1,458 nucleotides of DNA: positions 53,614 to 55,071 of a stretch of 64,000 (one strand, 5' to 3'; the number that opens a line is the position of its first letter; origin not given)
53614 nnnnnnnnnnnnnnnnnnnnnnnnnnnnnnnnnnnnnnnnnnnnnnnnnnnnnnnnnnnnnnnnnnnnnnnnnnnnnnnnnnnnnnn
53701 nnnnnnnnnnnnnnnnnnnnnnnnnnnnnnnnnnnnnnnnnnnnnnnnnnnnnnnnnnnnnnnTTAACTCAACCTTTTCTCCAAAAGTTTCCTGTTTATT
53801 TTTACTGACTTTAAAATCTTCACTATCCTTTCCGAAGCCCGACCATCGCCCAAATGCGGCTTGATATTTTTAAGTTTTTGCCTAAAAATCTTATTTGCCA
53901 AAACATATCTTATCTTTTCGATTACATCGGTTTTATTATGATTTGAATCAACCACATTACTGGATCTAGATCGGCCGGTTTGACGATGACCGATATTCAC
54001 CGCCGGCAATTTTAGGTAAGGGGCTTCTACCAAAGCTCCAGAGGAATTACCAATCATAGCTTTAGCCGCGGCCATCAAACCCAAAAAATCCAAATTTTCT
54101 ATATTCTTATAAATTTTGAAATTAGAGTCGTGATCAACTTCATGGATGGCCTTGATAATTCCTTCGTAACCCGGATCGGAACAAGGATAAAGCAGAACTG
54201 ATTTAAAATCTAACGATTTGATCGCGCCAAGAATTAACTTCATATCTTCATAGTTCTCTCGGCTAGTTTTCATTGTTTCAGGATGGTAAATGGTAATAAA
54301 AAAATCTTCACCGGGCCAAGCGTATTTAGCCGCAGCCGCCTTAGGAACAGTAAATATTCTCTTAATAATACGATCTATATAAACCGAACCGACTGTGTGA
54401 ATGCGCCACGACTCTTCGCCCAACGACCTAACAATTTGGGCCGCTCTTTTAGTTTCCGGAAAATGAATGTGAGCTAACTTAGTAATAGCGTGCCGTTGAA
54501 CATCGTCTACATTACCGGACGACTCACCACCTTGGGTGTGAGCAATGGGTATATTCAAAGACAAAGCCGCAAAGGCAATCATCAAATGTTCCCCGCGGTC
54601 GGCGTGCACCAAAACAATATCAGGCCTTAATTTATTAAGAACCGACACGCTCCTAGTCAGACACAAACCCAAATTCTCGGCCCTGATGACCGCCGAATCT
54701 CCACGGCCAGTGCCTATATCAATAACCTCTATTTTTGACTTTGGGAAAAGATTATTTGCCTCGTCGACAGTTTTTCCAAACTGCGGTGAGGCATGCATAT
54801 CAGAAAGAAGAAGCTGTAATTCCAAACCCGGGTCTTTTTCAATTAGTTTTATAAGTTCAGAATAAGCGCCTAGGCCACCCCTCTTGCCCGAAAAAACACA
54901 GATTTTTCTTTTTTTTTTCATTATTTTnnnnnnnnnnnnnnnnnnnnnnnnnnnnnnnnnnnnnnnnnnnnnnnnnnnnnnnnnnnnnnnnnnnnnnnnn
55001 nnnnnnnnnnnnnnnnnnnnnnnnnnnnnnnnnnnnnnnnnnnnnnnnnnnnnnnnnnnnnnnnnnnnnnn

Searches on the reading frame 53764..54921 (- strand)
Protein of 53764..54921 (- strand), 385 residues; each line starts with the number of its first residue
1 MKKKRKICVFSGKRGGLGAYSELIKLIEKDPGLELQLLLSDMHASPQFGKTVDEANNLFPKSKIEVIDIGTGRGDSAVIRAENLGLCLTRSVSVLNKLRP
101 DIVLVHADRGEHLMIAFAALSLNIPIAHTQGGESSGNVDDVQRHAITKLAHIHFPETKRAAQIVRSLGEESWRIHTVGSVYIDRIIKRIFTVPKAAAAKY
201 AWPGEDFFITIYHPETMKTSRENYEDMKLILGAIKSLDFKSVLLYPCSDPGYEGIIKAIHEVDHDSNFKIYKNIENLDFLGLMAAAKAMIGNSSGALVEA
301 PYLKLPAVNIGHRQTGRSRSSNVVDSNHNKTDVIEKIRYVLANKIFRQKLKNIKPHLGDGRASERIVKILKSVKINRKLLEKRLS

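Call 7: search_protein_families(library=pfam, proteins=[window:53764-54921:-])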
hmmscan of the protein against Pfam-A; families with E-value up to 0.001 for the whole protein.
window:53764-54921:- (385 aa): 1 family
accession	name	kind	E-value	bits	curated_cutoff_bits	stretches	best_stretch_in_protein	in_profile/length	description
PF02350.25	Epimerase_2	-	1.1e-69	235.4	30.6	1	27-371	3-347/347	UDP-N-acetylglucosamine 2-epimerase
